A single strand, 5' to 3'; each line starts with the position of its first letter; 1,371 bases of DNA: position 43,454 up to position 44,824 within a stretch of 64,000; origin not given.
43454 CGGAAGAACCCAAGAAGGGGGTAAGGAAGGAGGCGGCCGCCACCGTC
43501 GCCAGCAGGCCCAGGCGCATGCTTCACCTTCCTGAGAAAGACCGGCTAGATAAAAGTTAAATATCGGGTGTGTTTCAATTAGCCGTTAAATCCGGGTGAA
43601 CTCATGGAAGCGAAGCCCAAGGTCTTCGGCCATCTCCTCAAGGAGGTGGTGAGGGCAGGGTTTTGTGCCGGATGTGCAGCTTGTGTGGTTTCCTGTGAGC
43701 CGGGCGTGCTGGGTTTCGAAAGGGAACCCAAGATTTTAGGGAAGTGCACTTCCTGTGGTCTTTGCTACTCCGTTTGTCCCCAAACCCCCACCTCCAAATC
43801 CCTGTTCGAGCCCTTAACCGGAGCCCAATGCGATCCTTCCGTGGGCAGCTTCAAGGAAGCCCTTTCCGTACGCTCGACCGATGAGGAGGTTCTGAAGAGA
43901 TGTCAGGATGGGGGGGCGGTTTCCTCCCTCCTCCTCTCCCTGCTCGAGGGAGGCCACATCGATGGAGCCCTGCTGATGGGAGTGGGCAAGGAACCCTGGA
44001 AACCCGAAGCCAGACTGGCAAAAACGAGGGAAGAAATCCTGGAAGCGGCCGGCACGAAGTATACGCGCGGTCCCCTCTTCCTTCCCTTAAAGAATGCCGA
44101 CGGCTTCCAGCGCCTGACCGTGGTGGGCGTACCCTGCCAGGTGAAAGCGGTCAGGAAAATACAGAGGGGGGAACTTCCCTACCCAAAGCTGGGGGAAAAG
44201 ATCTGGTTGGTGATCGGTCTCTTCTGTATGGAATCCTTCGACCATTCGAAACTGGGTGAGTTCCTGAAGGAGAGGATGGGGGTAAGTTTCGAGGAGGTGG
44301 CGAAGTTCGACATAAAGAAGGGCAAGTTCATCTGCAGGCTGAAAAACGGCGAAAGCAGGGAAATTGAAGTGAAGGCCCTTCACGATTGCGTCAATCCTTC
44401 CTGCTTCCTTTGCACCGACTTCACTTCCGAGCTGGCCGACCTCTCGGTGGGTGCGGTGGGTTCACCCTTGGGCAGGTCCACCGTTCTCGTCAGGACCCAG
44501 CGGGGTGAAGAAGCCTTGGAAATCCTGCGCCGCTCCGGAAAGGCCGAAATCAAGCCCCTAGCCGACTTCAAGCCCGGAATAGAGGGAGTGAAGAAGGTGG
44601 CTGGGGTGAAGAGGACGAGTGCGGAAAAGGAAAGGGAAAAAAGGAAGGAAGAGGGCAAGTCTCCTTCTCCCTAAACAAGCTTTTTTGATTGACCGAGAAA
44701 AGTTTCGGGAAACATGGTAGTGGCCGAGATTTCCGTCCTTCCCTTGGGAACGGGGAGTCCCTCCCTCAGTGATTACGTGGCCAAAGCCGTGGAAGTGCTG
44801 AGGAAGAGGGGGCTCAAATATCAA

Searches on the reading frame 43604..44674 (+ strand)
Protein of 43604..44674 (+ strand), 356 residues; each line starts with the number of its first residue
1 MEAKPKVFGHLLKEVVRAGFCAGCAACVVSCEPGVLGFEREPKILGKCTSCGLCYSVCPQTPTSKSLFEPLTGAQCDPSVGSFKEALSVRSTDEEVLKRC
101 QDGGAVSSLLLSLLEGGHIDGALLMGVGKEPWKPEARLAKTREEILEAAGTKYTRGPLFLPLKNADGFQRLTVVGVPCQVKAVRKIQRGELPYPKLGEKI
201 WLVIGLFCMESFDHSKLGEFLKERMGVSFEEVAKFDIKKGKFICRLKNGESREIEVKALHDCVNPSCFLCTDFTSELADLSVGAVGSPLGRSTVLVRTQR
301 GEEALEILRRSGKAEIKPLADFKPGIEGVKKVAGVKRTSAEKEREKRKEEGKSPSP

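Call 17: find_encoding_contigs(protein=window:43604-44674:+, flank=10000, max_places=2)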
Protein window:43604-44674:+ (356 aa): 1 contig read that carries it; 1 place shown.
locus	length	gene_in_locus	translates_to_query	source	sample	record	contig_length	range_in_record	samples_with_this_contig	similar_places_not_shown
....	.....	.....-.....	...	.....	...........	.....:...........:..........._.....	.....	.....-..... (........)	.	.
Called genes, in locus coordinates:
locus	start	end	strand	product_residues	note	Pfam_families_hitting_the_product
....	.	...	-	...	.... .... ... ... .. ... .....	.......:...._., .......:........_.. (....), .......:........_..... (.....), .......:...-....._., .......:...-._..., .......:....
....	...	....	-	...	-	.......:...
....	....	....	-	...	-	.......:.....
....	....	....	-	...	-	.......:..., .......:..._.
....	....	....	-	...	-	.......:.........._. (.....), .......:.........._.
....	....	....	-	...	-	-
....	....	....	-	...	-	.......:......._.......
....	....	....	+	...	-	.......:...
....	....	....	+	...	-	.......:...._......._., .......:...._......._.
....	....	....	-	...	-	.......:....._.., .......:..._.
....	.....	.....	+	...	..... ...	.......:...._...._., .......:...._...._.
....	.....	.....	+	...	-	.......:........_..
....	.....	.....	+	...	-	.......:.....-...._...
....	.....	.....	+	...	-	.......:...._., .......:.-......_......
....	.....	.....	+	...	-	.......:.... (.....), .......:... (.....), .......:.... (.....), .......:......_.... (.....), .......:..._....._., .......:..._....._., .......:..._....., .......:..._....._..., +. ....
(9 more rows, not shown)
